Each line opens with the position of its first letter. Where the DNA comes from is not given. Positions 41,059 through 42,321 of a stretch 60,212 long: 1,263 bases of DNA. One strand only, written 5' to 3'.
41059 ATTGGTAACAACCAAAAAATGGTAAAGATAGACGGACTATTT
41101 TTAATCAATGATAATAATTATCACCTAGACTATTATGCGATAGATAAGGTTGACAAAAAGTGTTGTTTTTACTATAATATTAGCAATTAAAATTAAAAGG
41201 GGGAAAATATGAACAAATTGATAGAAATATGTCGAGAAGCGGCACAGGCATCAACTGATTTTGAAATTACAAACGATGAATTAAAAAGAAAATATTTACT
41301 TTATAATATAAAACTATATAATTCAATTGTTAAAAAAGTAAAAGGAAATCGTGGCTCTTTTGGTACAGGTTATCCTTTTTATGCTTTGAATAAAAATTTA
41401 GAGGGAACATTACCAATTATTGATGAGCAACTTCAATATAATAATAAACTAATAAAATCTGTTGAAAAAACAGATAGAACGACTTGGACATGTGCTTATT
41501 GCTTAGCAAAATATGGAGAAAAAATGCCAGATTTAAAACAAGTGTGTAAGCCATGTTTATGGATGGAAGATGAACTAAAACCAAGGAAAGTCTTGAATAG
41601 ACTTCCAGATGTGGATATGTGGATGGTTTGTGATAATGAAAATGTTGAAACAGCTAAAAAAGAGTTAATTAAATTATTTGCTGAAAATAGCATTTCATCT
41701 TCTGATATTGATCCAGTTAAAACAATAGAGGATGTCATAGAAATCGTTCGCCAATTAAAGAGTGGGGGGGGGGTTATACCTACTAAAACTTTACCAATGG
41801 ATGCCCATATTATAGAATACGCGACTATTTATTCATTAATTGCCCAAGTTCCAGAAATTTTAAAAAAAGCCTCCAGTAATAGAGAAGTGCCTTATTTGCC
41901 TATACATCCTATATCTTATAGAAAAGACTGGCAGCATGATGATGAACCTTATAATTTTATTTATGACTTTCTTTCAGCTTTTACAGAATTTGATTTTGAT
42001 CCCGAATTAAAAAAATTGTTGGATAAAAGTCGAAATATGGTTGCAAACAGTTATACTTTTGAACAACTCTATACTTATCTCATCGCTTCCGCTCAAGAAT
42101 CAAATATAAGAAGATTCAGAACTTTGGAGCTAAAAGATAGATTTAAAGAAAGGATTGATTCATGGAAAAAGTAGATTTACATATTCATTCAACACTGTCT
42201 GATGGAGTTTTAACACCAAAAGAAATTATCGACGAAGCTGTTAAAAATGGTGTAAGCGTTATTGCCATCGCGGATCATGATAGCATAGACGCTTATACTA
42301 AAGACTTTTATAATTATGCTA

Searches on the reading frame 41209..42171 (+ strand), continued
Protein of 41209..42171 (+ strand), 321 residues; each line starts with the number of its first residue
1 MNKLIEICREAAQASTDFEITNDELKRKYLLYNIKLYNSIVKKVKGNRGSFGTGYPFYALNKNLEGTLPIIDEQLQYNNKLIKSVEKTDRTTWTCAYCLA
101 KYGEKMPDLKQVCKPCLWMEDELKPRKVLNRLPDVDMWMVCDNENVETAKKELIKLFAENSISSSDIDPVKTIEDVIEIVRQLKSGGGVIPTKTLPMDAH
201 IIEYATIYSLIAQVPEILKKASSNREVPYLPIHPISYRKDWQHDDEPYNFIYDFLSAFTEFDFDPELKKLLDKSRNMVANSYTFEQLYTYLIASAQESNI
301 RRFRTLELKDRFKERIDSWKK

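Call 65: find_encoding_contigs(protein=P0305, flank=2500, max_places=6)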
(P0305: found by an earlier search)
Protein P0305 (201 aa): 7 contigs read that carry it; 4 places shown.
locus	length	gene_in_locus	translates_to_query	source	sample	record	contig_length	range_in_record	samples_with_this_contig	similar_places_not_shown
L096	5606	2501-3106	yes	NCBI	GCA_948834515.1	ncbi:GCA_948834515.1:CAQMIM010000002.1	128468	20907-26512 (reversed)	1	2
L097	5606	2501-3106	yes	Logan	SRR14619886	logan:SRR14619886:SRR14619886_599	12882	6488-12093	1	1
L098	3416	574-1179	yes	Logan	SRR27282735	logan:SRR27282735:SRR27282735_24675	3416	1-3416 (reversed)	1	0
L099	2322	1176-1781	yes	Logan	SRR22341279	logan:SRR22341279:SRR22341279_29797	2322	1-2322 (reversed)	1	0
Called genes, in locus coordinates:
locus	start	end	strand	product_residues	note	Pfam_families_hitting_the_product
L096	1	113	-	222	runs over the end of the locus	PF04085:MreC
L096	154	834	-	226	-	PF20582:UPF0758_N, PF04002:RadC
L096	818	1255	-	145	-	-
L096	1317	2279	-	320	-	PF00595:PDZ (weak), PF13180:PDZ_2, PF05580:Peptidase_S55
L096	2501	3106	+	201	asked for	-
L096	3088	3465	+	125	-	-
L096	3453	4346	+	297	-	PF02811:PHP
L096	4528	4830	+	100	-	PF00829:Ribosomal_L21p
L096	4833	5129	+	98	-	PF04327:Peptidase_Prp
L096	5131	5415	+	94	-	PF01016:Ribosomal_L27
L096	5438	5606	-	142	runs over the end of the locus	-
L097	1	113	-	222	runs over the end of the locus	PF04085:MreC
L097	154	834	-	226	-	PF20582:UPF0758_N, PF04002:RadC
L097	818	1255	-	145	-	-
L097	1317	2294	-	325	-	PF00595:PDZ (weak), PF13180:PDZ_2, PF05580:Peptidase_S55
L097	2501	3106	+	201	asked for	-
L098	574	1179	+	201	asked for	-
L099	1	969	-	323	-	?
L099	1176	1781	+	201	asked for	-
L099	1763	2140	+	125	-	-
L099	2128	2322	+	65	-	?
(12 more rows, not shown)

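Call 68: search_dna_similar(query=window:41209-42171:+, collection=phages, mode=protein, max_evalue=0.001)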
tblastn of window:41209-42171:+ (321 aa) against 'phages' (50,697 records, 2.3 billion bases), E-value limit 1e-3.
No match.

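Call 69: search_dna_similar(query=window:41209-42171:+, collection=plasmids, mode=protein, max_evalue=0.001)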
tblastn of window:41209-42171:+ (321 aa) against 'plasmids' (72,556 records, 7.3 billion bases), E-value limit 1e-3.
No match.

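Call 70: find_related_loci(query=A1, collection=viral_contigs, flank=5000)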
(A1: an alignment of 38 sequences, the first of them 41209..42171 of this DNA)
Query A1 (321 aa) in viral_contigs; peptide patterns used: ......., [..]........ (x = any residue, [..] = any of these).
29 stretches matched a pattern, but none encodes a relative of the query by tblastn (E <= 1e-3).

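Call 72: search_solved_structures(query=A2, max_evalue=10, show_alignments=3)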
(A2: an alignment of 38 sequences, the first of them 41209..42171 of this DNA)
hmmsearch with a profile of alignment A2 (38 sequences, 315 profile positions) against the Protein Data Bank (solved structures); distinct sequences matched with E-value up to 10: 10.
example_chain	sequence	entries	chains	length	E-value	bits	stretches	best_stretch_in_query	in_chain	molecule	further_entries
6v39_0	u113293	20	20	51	0.17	14.3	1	58-94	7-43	50S ribosomal protein L33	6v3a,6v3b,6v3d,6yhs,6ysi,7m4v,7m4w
7mns_B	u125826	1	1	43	0.67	12.3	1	100-128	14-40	E3 SUMO-protein ligase RanBP2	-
7mo1_B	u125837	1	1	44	0.75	12.2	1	101-131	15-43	Nuclear pore complex protein Nup153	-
3gj6_B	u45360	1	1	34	1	11.8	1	103-131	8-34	Nuclear pore complex protein Nup153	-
7mo5_B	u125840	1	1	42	1.1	11.6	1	99-129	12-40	Nuclear pore complex protein Nup153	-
2c6a_A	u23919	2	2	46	1.4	11.3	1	102-127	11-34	UBIQUITIN-PROTEIN LIGASE E3 MDM2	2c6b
3gj5_B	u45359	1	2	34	1.9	10.8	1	103-129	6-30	Nuclear pore complex protein Nup153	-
7mnr_B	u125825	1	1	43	2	10.8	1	100-128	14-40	E3 SUMO-protein ligase RanBP2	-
6knb_B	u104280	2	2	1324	2.5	10.5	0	104-133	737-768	DNA polymerase D DP2 (DNA polymerase II large) subunit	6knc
2ebr_A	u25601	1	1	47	3.4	10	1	102-129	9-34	Nuclear pore complex protein Nup153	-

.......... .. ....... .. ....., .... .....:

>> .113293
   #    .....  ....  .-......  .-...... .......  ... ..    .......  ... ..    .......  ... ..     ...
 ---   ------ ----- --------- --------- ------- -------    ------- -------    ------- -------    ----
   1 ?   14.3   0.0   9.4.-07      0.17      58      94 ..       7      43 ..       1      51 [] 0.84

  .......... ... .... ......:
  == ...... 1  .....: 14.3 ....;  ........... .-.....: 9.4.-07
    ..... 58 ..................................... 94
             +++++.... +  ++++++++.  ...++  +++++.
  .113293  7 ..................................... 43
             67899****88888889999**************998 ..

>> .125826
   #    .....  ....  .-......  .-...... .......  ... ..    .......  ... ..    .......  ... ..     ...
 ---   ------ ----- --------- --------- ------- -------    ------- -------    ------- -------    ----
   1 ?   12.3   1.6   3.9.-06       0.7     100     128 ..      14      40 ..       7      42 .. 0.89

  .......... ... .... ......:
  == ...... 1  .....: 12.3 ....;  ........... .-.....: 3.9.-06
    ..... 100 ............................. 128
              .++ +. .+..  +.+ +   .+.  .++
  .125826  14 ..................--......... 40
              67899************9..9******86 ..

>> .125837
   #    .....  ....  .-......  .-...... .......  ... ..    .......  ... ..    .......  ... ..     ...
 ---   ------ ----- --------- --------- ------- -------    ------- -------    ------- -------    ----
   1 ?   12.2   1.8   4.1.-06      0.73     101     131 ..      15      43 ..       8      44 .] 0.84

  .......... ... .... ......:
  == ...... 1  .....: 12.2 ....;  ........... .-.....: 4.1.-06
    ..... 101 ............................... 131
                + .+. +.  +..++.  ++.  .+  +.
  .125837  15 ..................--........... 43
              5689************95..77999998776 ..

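Call 75: find_homologous_proteins(query=L090:11006-11923:+, max_evalue=1e-20)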
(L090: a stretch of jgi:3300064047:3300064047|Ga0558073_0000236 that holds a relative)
Query L090:11006-11923:+ (306 aa): 2946 proteins with E <= 1e-20 among 8000 candidates; the best 120 are listed.
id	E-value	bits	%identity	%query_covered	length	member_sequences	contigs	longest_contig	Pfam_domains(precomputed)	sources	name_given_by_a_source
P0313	3.1e-201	685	100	100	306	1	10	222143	PF02811.27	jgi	jgi:predicted metal-dependent phosphoesterase TrpH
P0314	1.2e-93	332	50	96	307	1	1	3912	PF02811.27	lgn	-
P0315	1.7e-86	308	49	96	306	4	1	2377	PF02811.27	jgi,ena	-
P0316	2.3e-86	308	49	97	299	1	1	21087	PF02811.27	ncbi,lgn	-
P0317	5.7e-85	303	49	96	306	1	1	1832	PF02811.27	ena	-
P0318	1.6e-84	302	47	99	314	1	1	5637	PF02811.27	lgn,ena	-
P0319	6.7e-84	300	48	99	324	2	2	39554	PF02811.27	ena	-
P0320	3.3e-83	297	48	96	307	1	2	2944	PF02811.27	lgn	-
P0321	2.1e-82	295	46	99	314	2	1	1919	PF02811.27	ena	-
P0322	9.7e-82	293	48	97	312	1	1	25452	PF02811.27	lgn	-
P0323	1.5e-81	292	48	98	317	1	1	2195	PF02811.27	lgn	-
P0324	4.0e-81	291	46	96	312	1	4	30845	PF02811.27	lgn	-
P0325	5.7e-81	290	46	96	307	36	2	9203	PF02811.27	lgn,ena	-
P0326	6.3e-81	290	47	96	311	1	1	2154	PF02811.27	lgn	-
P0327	9.8e-81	289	48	96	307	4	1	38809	PF02811.27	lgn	-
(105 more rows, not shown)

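Call 78: find_related_loci(query=A4, collection=metagenome_contigs, flank=4000)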
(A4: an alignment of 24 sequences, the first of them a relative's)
Query A4 (334 aa) in metagenome_contigs; peptide patterns used: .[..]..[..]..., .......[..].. (x = any residue, [..] = any of these).
288 stretches matched a pattern; 170 encode a relative of the query (tblastn E <= 1e-3); the best 80 are kept; 80 distinct loci.
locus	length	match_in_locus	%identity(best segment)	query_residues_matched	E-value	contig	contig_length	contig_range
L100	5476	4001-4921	39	19-330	2e-62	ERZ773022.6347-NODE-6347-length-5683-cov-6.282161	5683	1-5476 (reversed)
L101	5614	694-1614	39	19-330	4e-62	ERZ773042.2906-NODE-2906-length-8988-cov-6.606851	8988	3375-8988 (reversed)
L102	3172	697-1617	39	19-330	3e-62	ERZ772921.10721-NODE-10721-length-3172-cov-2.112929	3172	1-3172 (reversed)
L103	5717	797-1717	39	19-330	3e-62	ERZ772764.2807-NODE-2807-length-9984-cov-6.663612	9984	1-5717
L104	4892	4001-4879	40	23-320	9e-62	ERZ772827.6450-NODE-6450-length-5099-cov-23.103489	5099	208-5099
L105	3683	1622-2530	38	23-330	1e-60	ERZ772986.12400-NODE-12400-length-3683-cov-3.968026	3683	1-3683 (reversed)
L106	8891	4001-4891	40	30-333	2e-69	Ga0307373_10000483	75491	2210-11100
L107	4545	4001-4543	43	19-195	3e-39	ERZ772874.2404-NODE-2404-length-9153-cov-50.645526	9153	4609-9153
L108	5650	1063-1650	36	66-275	1e-38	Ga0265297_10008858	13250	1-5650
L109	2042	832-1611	32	58-330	1e-38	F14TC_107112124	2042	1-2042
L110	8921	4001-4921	39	19-330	2e-62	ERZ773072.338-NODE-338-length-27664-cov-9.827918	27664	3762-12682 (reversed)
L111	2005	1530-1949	46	19-158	3e-37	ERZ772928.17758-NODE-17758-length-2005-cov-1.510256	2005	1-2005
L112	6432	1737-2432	34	45-275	1e-32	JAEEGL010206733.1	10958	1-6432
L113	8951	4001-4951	31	23-333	3e-32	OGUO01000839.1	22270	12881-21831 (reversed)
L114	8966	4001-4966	29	12-330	6e-31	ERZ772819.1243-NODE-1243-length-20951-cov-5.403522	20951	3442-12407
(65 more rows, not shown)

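Call 85: search_solved_structures(query=L025:5081-5953:+, max_evalue=0.01, show_alignments=1)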
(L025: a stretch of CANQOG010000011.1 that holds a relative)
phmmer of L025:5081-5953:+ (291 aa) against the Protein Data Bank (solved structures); distinct sequences matched with E-value up to 0.01: 2.
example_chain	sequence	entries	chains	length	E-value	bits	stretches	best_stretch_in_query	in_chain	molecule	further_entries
1gvn_B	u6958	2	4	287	1.9e-17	66.8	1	33-176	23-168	ZETA | Zeta-toxin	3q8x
2p5t_B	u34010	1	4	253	1.7e-13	53.8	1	33-234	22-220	PezT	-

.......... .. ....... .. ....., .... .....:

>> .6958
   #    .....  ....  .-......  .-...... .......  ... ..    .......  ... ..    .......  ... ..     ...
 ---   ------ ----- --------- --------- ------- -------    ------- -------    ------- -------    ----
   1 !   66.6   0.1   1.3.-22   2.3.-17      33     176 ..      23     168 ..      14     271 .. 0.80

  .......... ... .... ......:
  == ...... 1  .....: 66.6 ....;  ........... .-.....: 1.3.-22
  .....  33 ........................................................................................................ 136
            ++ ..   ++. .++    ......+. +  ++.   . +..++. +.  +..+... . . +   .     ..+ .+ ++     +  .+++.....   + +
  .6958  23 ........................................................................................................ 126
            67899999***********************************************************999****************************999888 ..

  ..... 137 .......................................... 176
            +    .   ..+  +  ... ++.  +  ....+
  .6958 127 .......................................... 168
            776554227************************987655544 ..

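Call 86: search_protein_families(library=ncbifam, proteins=[L025:5081-5953:+, L080:3504-4388:+, L008:2926-3156:+, L051:4805-5068:+], max_evalue=0.1)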
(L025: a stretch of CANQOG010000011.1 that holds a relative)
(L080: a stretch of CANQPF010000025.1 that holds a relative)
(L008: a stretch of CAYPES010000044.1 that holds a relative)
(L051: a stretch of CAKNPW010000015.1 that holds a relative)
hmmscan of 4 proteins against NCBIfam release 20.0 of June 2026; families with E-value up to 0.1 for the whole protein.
L025:5081-5953:+ (291 aa): 1 family
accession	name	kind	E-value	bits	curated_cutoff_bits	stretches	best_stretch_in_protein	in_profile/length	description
NF041574.1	antitoxPezT_Strep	equivalog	3.6e-15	55.9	470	1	32-237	21-226/251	type II toxin-antitoxin system toxin PezT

L080:3504-4388:+ (295 aa): 2 families
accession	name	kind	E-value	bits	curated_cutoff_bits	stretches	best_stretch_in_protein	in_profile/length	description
NF041574.1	antitoxPezT_Strep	equivalog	9.1e-13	48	470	1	14-244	7-234/251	type II toxin-antitoxin system toxin PezT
TIGR01243.1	CDC48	subfamily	0.029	12.7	802.65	1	23-76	196-248/733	CDC48 family AAA ATPase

L008:2926-3156:+ (77 aa): 1 family
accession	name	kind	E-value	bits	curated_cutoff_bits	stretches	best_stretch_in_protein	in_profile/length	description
TIGR03792.1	TIGR03792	hypoth_equivalog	0.069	13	45.75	1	19-63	2-46/90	TIGR03792 family protein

L051:4805-5068:+ (88 aa): 1 family
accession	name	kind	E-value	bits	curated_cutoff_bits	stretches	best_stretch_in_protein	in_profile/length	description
NF010214.0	PRK13678.1-1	equivalog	0.028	14.8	98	0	64-85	25-46/102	hypothetical protein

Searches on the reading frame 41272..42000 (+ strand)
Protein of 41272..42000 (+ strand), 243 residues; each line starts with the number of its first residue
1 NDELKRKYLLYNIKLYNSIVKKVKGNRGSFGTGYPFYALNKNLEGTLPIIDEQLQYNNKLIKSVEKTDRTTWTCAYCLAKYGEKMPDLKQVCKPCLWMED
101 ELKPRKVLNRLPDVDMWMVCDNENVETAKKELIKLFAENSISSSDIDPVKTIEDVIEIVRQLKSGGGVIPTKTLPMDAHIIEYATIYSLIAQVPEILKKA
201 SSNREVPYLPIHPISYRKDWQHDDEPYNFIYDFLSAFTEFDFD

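Call 35: predict_structure(alignment_id=A3)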
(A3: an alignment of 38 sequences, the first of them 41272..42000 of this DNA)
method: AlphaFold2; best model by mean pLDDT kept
length: 243 residues; sequences in the alignment: 38
mean_pLDDT: 89.7   pTM: 0.86
mean pLDDT of the five models: 89.7, 88.7, 86.3, 85.4, 85.3
residues with pLDDT >= 90: 132; 70-90: 108; 50-70: 3; < 50: 0
segments of 3 or more residues with pLDDT < 50: none
pLDDT, mean of each block of 10 residues (from residue 1): 86 96 96 87 81 86 91 90 82 88 86 91 95 95 87 91 82 92 95 98 97 85 86 88 87
secondary structure, 60 per line:
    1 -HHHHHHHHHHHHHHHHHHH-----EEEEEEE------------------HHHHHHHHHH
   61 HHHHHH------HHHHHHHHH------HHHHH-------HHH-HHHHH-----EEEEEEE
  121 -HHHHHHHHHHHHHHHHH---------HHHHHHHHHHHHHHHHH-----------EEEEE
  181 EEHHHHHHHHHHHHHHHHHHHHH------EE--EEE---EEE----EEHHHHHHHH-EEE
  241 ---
elements in order: H2-20 E26-32 H51-66 H73-81 H88-92 H104-108 E114-120 H122-138 H148-164 E176-182 H183-203 E214-216 E220-222 H229-236 E238-240

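Call 38: fold_search(model_id=the predicted structure, library=pdb)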
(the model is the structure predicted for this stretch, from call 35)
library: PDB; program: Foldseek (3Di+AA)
matches with E <= 10: 134; with E <= 0.001: 0
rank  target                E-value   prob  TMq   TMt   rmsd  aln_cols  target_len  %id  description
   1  7to3_C                1.6e-01  0.09  0.19  0.14  16.6       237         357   13  Structure of Enterobacter cloacae Cap2-CdnD02 2:2 complex (released 2023-01-11)
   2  7d4o_B                2.2e-01  0.08  0.18  0.14  16.0       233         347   13  cyclic trinucleotide synthase CdnD in complex with ATP and ADP (released 2021-03-17)
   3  7d4o_A                2.8e-01  0.08  0.20  0.15  15.8       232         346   14  cyclic trinucleotide synthase CdnD in complex with ATP and ADP (released 2021-03-17)
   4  6sxj                  3.9e-01  0.10  0.16  0.16  19.1       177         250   13  Crystal structure of spectinomycin adenyltransferase AAD(9) from Enterococcus faecialis (released 2020-04-15)
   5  7d4s                  4.4e-01  0.07  0.19  0.15  16.0       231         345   14  apo-form cyclic trinucleotide synthase CdnD (released 2021-03-17)
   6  7ljl_B                6.0e-01  0.08  0.18  0.14  10.0       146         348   14  Structure of the Enterobacter cloacae CD-NTase CdnD in complex with ATP (released 2021-06-02)
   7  7ah9_6A               7.3e-01  0.03  0.12  0.14  19.1       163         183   12  Substrate-engaged type 3 secretion system needle complex from Salmonella enterica typhimurium - SpaR state 1 (released 2021-03-17)
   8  5loc_A                7.3e-01  0.02  0.12  0.10  19.3       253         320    8  Crystal structure of the engineered D-Amino Acid Dehydrogenase (DAADH) (released 2017-08-16)
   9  6xz0                  7.8e-01  0.33  0.26  0.25   8.6       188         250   12  Crystal structure of spectinomycin adenyltransferase AAD(9) from Enterococcus faecialis with spectinomycin (released 2020-04-15)
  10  7ljl_A                8.3e-01  0.05  0.18  0.14  15.3       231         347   14  Structure of the Enterobacter cloacae CD-NTase CdnD in complex with ATP (released 2021-06-02)
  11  7ljm_A                8.8e-01  0.06  0.15  0.11  10.9        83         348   22  Structure of the Salmonella enterica CD-NTase CdnD in complex with GTP (released 2021-06-02)
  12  4ewv_A                1.1e+00  0.08  0.16  0.09   9.9        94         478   14  Crystal structure of GH3.12 in complex with AMPCPP (released 2012-06-13)
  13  7ljm_B                1.2e+00  0.06  0.19  0.15   9.6       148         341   11  Structure of the Salmonella enterica CD-NTase CdnD in complex with GTP (released 2021-06-02)
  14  6wuq_A                1.3e+00  0.08  0.13  0.08  10.9        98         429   11  Crystal structure of AjiA1 in apo form (released 2020-12-09)
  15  8p8v_B                1.3e+00  0.03  0.10  0.11  12.4        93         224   14  Mycoplasma pneumoniae di-ribosome in chloramphenicol-treated cells (leading 70S) (released 2024-11-20)
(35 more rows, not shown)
